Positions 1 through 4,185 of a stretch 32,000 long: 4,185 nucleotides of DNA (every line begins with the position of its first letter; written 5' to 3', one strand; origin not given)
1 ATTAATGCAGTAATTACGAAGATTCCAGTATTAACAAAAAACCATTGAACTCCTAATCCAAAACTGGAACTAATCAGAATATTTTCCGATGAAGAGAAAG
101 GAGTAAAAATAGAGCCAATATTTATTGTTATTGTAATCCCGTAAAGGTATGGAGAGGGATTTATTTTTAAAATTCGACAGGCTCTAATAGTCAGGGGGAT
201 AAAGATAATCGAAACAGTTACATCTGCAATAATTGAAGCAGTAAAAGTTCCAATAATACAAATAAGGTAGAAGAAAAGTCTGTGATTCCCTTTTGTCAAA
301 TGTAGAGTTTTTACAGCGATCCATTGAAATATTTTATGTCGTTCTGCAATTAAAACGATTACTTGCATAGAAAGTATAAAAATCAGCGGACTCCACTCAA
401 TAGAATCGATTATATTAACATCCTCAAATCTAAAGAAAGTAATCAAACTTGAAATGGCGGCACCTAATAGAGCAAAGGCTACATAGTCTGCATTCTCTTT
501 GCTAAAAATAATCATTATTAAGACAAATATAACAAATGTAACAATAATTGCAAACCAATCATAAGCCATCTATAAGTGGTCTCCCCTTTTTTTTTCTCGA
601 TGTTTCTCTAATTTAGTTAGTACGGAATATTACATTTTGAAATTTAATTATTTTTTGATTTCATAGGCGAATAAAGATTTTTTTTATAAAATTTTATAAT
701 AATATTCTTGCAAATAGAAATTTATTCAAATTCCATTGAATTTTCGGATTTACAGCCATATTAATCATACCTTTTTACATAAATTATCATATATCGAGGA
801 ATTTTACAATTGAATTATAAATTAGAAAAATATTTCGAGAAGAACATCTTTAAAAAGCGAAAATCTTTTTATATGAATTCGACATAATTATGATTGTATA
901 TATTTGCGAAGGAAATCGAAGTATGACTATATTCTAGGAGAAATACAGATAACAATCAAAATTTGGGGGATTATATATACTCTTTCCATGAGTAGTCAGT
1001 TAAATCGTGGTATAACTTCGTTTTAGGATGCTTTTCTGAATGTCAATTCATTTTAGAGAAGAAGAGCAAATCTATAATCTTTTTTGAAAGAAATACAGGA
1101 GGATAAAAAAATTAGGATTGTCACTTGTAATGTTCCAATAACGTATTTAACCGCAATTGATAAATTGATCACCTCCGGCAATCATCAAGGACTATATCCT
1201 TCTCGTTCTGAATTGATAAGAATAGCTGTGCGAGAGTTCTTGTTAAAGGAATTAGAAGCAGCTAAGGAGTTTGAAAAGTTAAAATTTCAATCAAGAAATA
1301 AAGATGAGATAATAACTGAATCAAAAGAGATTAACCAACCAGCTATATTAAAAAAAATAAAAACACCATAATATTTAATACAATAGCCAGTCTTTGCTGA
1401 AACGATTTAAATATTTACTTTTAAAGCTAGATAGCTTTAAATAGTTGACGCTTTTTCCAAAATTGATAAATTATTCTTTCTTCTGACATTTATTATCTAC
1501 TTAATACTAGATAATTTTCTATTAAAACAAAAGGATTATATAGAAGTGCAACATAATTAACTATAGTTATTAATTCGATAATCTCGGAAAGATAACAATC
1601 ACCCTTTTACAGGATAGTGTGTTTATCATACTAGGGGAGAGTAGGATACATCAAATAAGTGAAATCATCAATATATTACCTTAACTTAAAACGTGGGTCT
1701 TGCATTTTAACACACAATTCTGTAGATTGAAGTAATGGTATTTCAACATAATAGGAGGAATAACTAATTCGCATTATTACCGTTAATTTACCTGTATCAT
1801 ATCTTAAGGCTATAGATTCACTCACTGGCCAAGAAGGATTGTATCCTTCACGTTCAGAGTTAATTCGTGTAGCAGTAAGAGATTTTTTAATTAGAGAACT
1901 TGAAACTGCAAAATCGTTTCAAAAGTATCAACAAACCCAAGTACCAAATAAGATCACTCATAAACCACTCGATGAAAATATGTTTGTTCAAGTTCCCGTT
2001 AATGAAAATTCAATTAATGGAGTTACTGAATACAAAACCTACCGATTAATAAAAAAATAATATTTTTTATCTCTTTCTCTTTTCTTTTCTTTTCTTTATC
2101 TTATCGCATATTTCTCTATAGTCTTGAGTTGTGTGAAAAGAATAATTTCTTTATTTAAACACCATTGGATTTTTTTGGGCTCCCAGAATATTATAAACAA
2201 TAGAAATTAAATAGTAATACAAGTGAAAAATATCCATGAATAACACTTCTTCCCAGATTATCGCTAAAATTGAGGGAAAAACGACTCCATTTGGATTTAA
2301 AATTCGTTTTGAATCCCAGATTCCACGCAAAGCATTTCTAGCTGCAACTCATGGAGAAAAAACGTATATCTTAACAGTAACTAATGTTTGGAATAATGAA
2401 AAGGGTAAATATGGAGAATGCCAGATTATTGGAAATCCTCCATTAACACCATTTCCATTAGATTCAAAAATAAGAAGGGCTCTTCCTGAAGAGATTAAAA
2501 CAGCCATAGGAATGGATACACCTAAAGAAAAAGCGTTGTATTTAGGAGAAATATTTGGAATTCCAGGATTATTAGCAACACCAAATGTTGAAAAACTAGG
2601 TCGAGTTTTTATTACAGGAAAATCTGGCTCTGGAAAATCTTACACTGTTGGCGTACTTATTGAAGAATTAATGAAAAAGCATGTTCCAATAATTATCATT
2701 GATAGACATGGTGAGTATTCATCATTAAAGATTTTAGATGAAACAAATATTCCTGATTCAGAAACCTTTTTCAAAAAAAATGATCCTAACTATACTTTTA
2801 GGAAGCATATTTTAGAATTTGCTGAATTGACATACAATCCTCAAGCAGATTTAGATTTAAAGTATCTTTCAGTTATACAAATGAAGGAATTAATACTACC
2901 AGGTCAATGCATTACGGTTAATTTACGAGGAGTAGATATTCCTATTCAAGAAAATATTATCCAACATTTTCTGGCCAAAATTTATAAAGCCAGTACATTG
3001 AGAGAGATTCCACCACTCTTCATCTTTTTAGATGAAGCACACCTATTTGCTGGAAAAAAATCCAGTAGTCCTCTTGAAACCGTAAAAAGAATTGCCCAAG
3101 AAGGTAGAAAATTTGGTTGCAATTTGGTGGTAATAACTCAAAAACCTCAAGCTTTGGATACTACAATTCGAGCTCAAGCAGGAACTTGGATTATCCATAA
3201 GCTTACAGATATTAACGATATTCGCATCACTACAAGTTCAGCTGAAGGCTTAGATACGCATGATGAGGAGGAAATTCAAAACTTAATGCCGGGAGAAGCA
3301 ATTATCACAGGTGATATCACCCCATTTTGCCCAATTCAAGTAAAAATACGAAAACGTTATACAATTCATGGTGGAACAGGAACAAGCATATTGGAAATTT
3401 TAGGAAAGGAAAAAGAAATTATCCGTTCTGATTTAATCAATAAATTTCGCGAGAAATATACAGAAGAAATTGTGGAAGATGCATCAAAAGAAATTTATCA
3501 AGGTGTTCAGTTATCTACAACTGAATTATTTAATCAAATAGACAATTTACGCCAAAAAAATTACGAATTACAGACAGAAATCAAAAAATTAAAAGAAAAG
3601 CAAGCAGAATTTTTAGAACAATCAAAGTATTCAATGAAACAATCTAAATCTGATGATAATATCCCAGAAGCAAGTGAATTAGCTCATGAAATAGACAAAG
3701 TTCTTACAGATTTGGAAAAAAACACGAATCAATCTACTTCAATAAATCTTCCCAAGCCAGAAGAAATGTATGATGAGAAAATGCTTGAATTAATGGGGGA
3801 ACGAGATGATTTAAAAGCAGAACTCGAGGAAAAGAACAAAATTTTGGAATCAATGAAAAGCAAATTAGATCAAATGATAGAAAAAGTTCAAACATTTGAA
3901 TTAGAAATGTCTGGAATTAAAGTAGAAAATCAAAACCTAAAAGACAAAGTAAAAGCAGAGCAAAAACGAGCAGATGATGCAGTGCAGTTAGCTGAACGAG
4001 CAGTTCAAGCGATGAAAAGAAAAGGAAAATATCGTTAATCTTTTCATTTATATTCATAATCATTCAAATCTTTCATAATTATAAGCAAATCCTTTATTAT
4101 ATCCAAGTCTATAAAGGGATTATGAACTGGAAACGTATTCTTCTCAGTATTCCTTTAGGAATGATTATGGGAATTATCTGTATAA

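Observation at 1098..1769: Both tandem RHH regulators appear to initiate at a non-canonical AUU codon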

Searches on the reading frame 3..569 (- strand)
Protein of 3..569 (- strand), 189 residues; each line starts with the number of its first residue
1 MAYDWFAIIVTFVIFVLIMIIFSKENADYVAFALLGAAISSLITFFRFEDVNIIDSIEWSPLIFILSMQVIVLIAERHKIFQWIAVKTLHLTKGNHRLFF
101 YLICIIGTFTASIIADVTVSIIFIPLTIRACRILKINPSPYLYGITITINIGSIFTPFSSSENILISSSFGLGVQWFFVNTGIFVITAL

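Call 13: search_protein_families(library=pfam, proteins=[window:3-569:-], max_evalue=0.001)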
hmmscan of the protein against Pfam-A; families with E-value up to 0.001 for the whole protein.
window:3-569:- (189 aa): 2 families
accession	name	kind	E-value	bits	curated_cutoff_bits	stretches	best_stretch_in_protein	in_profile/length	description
PF03600.22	CitMHS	-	2e-25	90.1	31.9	1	18-189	2-170/336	Citrate transporter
PF02040.21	ArsB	-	9.7e-07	28.9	22.2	1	12-140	5-133/423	Arsenical pump membrane protein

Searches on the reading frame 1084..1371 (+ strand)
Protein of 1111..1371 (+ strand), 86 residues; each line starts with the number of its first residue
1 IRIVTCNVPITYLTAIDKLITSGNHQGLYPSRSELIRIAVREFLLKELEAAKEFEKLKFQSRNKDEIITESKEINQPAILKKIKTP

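Call 6: search_protein_families(library=pfam, proteins=[window:1111-1371:+, window:1084-1371:+], max_evalue=1)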
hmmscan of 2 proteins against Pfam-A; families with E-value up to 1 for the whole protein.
window:1111-1371:+ (86 aa): 3 families
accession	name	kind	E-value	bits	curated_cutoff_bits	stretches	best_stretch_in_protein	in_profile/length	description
PF17723.7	RHH_8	-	0.00015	22.3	25.4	1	4-53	6-51/119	Ribbon-Helix-Helix transcriptional regulator family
PF01402.27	RHH_1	-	0.0033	17.8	20.5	1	30-44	23-37/39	Ribbon-helix-helix protein, copG family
PF03693.20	ParD_antitoxin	-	0.082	13.8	21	1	15-50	12-45/81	Bacterial antitoxin of ParD toxin-antitoxin type II system and RHH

window:1084-1371:+ (95 aa): 4 families
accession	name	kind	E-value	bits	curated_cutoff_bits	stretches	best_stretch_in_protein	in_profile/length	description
PF17723.7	RHH_8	-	0.00013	22.5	25.4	1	13-62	6-51/119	Ribbon-Helix-Helix transcriptional regulator family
PF01402.27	RHH_1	-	0.0037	17.6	20.5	1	39-53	23-37/39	Ribbon-helix-helix protein, copG family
PF08359.16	TetR_C_4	-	0.09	13.4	21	1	5-40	53-88/133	YsiA-like protein, C-terminal region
PF03693.20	ParD_antitoxin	-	0.1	13.5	21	1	24-59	12-45/81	Bacterial antitoxin of ParD toxin-antitoxin type II system and RHH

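Call 59: search_protein_families(library=ncbifam, proteins=[window:1111-1371:+], max_evalue=0.01)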
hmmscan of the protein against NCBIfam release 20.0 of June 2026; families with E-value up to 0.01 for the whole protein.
window:1111-1371:+ (86 aa): 1 family
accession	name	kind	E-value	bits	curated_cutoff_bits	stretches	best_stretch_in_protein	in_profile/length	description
NF058555.1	TransRegCdrSHalo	equivalog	6.2e-06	26.1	100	1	4-53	4-49/61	transcriptional regulator CdrS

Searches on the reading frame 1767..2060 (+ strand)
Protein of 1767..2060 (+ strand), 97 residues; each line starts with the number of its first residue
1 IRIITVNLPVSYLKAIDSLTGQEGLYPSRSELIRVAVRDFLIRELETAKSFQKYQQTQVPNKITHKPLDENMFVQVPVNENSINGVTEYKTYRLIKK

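Call 6: search_protein_families(library=pfam, proteins=[window:1767-2060:+], max_evalue=1)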
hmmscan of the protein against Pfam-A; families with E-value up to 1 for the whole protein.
window:1767-2060:+ (97 aa): 2 families
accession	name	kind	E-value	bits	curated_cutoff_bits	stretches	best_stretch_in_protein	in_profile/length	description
PF01402.27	RHH_1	-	5.2e-07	29.8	20.5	1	4-43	2-39/39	Ribbon-helix-helix protein, copG family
PF17723.7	RHH_8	-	1.5e-06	28.7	25.4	1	4-59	6-60/119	Ribbon-Helix-Helix transcriptional regulator family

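Call 46: find_homologous_proteins(query=window:1767-2060:+, max_evalue=1e-8)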
Query window:1767-2060:+ (97 aa): 396 proteins with E <= 1e-8 among 401 candidates; the best 120 are listed. Only proteins of 53 to 170 residues were searched: fused or split forms outside these lengths cannot appear, so this answer is no evidence that the protein stands alone or is whole; lengths 'longer' or 'shorter' looks for them.
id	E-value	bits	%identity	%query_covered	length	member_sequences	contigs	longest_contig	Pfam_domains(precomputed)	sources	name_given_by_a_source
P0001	2.3e-53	196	99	97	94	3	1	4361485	PF17723.8,PF01402.28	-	-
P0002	8.8e-50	184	88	100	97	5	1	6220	PF17723.8,PF01402.28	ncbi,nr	ncbi:MAG: hypothetical protein DRO88_12020 [Promethearchaeia archaeon]|nr:MAG: hypothetical protein 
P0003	5.4e-45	169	82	100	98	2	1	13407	PF17723.8,PF01402.28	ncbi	ncbi:MAG: ribbon-helix-helix domain-containing protein [Promethearchaeota archaeon]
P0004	1.1e-44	168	84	100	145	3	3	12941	PF17723.8,PF01402.28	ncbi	-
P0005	9.8e-44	165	81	100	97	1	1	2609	PF17723.8,PF01402.28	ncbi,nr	ncbi:MAG: ribbon-helix-helix protein, CopG family [Promethearchaeota archaeon]|nr:MAG: ribbon-helix-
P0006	2.5e-43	164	80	100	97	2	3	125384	PF17723.8,PF01402.28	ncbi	ncbi:MAG: ribbon-helix-helix domain-containing protein [Promethearchaeota archaeon]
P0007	1.1e-37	145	74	100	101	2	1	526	PF17723.8,PF01402.28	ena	-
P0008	1.6e-37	145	73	100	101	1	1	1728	PF17723.8,PF01402.28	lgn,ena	-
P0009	2.1e-37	145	72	100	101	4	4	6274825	PF17723.8,PF01402.28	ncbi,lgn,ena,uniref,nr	ncbi:hypothetical protein NEF87_003270 [Candidatus Lokiarchaeum ossiferum]|uniref:Ribbon-helix-helix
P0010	9.5e-37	143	73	100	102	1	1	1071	PF17723.8,PF01402.28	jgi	-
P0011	4.3e-36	140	73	100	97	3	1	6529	PF17723.8,PF01402.28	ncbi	ncbi:MAG: ribbon-helix-helix domain-containing protein [Promethearchaeota archaeon]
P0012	5.6e-36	140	71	100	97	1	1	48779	PF17723.8,PF01402.28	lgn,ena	-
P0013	9.2e-36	139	69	100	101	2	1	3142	PF17723.8,PF01402.28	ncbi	-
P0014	1.0e-35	139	70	100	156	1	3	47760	PF01402.28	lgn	-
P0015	1.2e-35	139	71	100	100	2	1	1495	PF17723.8,PF01402.28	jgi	-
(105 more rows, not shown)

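Call 48: find_encoding_contigs(protein=P0002, flank=1200, max_places=3)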
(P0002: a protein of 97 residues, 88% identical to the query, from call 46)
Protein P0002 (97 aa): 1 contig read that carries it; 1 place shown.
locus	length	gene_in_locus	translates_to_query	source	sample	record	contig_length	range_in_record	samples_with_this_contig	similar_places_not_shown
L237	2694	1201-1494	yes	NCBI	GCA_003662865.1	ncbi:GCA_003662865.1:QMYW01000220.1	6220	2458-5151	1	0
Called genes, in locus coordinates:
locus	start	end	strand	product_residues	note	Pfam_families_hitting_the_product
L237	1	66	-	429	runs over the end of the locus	PF02040:ArsB, PF03600:CitMHS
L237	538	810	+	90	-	-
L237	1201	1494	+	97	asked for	PF01402:RHH_1 (weak), PF17723:RHH_8 (weak)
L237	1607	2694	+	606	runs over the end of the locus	PF01935:DUF87, PF05872:HerA_C (faint), PF25764:KIF21A_4th (weak)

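Call 49: find_encoding_contigs(protein=P0003, flank=1200, max_places=3)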
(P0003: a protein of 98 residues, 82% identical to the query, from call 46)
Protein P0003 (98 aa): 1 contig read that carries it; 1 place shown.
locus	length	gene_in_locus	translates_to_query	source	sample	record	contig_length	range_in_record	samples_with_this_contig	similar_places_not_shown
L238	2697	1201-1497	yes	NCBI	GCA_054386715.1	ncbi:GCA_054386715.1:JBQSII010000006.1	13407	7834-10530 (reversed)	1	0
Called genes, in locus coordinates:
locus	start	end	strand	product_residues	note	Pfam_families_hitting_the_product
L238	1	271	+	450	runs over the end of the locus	PF03600:CitMHS, PF02040:ArsB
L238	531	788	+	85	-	PF01402:RHH_1 (faint)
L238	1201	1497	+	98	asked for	PF01402:RHH_1 (weak), PF17723:RHH_8 (weak)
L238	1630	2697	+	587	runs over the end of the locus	PF01935:DUF87, PF05872:HerA_C (faint), PF12846:AAA_10 (faint)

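Call 50: find_encoding_contigs(protein=P0005, flank=1200, max_places=3)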
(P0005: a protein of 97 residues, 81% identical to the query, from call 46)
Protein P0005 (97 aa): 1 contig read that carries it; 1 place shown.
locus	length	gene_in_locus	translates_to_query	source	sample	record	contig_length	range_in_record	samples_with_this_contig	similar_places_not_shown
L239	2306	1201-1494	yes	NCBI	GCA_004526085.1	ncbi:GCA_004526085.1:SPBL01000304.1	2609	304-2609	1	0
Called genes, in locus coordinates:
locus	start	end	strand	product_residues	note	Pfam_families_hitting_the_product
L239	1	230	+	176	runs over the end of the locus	PF02040:ArsB (faint), PF03600:CitMHS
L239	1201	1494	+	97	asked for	PF01402:RHH_1 (weak), PF17723:RHH_8 (weak)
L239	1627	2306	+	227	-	PF01935:DUF87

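Call 51: find_encoding_contigs(protein=P0006, flank=1200, max_places=3)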
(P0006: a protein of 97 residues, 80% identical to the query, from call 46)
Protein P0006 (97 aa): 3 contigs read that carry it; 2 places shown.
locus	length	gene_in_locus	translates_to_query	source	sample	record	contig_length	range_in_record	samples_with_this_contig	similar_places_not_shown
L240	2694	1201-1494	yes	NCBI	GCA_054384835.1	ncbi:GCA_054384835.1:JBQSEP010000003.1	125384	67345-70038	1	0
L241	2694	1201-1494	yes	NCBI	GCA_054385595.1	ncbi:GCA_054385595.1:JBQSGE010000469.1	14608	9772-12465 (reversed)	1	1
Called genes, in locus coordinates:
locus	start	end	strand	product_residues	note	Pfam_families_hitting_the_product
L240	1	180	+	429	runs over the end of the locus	PF02040:ArsB, PF03600:CitMHS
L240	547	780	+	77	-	-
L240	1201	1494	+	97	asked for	PF01402:RHH_1 (weak), PF17723:RHH_8 (weak)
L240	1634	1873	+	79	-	-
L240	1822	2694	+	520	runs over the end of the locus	PF01935:DUF87, PF05872:HerA_C (faint)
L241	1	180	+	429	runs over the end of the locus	PF02040:ArsB, PF03600:CitMHS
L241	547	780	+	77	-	-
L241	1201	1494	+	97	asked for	PF01402:RHH_1 (weak), PF17723:RHH_8 (weak)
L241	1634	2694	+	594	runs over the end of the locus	PF01935:DUF87, PF05872:HerA_C (faint)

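Call 59: search_protein_families(library=ncbifam, proteins=[window:1767-2060:+], max_evalue=0.01)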
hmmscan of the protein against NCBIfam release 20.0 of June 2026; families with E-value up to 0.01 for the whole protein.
window:1767-2060:+ (97 aa): 4 families
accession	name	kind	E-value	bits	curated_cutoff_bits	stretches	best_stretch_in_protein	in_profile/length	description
NF058555.1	TransRegCdrSHalo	equivalog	2.7e-05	24.1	100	1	5-50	5-49/61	transcriptional regulator CdrS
NF002169.0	PRK01002.1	subfamily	0.00032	20.6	111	1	4-43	7-45/141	nickel responsive regulator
NF053762.1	aCcr1_fam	equivalog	0.00034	20.5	60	1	2-39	1-36/38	aCcr1 family cell cycle regulator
NF003381.0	PRK04460.1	equivalog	0.0051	16.9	105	1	4-47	7-49/139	nickel-responsive transcriptional regulator NikR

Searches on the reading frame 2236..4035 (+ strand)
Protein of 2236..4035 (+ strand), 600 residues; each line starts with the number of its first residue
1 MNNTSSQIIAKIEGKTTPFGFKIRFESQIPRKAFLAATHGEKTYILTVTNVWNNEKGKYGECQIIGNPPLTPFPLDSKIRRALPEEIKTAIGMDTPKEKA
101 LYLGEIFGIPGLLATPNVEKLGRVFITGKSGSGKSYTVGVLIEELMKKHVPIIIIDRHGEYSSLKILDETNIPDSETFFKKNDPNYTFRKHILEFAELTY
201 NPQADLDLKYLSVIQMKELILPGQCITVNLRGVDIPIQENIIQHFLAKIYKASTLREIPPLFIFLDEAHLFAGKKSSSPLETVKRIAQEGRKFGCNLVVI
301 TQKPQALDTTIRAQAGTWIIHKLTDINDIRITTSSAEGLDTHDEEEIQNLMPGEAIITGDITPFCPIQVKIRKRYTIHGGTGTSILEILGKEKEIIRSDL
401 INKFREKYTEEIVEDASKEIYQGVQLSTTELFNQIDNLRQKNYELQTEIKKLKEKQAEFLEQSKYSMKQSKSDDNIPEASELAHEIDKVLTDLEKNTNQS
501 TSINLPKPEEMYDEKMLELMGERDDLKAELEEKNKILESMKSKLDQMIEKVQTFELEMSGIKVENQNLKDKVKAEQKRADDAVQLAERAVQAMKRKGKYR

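Call 6: search_protein_families(library=pfam, proteins=[window:2236-4035:+], max_evalue=1)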
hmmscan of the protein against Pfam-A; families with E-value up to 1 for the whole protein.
window:2236-4035:+ (600 aa): 22 families
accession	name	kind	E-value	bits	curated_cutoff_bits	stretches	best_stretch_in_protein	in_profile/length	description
PF01935.23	DUF87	-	2.8e-15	57.4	23.2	1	126-196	28-82/220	Helicase HerA, central domain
PF05872.18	HerA_C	-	1.9e-08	33.9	22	2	257-450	255-450/502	Helicase HerA-like C-terminal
PF10412.15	TrwB_AAD_bind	-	4.4e-05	23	20.5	1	116-162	11-56/387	Type IV secretion-system coupling protein DNA-binding domain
PF01580.24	FtsK_SpoIIIE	-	8.1e-05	22.6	24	1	119-152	39-74/221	FtsK/SpoIIIE family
PF05707.18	Zot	-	0.00025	21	20.3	1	261-317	83-141/197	Zonular occludens toxin (Zot)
PF12846.13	AAA_10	-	0.00044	19.8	27.5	2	123-162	23-62/362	AAA-like domain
PF13191.12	AAA_16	-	0.00046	21.2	32.6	1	122-297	25-164/167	AAA ATPase domain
PF19044.6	P-loop_TraG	-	0.00061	19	25.8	1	124-164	32-72/413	TraG P-loop domain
PF13401.12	AAA_22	-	0.0013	19.5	27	1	124-288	8-109/130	AAA domain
PF00004.35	AAA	-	0.002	19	21.2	0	242-312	46-119/131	ATPase family associated with various cellular activities (AAA)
PF25764.1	KIF21A_4th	-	0.0027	17.8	33.1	1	428-596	16-182/183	KIF21A-like domain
PF00910.28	RNA_helicase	-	0.018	15.9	21.5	1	124-149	1-26/105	RNA helicase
PF20720.3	nSTAND3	-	0.018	15.2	27.2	1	119-160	15-56/155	Novel STAND NTPase 3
PF10473.14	CENP-F_leu_zip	-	0.025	15.1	34.5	1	521-581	38-98/140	Leucine-rich repeats of kinetochore protein Cenp-F/LEK1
PF13555.12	AAA_29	-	0.17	12.1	27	1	121-135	22-36/61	P-loop containing region of AAA domain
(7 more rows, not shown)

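Call 59: search_protein_families(library=ncbifam, proteins=[window:2236-4035:+], max_evalue=0.01)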
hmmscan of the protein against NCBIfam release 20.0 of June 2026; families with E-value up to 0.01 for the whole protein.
window:2236-4035:+ (600 aa): 13 families
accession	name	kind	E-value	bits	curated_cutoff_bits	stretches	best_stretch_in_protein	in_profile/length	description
NF040937.1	HerA_Thermprot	equivalog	4.2e-22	78.2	800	2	218-382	302-472/487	DNA double-strand break repair helicase HerA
NF040819.1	helicase_HerA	equivalog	4.3e-21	75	970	2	259-411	402-554/561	DNA double-strand break repair helicase HerA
NF042943.1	HerA_antiphage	equivalog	2.3e-20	72.7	800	1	245-370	420-548/566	anti-phage-associated helicase HerA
NF053655.1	CedD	equivalog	1e-17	64.1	600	2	257-373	417-527/527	DNA-translocating ATPase CedD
NF045975.1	VirB4_plasma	equivalog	1.8e-11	42.5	590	2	200-305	703-805/894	Mbov_0397 family ICE element conjugal transfer ATPase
NF042944.1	HerA_antiphage_2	equivalog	1.8e-09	37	850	1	256-372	425-543/576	anti-phage-associated helicase HerA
NF033849.1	ser_rich_anae_1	subfamily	4.2e-05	21.1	650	1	260-333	1018-1100/1163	serine-rich protein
TIGR02746.1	TraC-F-type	equivalog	0.00099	17.1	567.05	1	241-315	625-696/800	type IV secretion system protein TraC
TIGR03925.1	T7SS_EccC_b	equivalog_domain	0.0016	16.8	346.55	0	279-337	205-263/564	type VII secretion protein EccCb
TIGR00929.1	VirB4_CagE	subfamily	0.0022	16.3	643.1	1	120-159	436-476/792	VirB4 family type IV secretion/conjugal transfer ATPase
TIGR01420.1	pilT_fam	subfamily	0.0026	17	319.1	1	107-154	108-155/343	PilT/PilU family type 4a pilus ATPase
TIGR02169.1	SMC_prok_A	equivalog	0.0028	15.4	729.4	1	401-594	729-921/1165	chromosome segregation protein SMC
NF041214.1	plasmid_TraB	equivalog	0.0058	15.2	800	0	259-331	346-417/639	plasmid transfer protein TraB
